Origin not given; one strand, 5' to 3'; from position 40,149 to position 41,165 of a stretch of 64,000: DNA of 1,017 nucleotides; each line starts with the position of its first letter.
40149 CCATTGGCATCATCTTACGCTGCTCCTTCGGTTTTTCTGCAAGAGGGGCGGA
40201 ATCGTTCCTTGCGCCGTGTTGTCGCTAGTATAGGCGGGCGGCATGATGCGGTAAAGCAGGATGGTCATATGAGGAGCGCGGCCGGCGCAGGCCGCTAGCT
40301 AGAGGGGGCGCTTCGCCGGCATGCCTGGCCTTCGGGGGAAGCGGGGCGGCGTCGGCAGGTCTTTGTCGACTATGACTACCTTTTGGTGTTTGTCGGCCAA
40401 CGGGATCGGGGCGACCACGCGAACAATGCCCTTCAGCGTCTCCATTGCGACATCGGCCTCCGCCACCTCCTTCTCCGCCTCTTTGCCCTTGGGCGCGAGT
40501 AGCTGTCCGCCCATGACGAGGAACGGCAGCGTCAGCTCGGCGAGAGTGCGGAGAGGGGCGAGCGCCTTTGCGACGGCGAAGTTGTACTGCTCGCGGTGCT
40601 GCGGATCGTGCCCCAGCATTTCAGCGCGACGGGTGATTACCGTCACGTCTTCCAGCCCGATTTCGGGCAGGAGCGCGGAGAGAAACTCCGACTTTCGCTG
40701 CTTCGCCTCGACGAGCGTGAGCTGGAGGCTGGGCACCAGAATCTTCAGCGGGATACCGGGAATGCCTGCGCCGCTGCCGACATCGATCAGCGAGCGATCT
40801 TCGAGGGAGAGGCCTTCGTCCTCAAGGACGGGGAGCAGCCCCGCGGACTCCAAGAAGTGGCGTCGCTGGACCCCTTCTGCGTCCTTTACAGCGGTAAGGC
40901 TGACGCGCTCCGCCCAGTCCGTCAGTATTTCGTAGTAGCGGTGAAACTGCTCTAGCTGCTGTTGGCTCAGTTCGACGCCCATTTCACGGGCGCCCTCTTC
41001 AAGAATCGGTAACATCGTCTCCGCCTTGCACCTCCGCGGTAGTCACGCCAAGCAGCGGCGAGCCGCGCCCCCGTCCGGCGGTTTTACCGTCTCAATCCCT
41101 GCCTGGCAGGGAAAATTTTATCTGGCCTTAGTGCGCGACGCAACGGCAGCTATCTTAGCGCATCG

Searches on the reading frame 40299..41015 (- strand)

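Call 31: search_protein_families(library=pfam, proteins=[window:40299-41015:-], max_evalue=0.001)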
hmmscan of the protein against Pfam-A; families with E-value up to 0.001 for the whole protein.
window:40299-41015:- (238 aa): 1 family
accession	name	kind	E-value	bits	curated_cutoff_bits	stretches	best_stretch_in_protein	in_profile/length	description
PF02527.21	GidB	-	8e-44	149.6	27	1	20-201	1-173/184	rRNA small subunit methyltransferase G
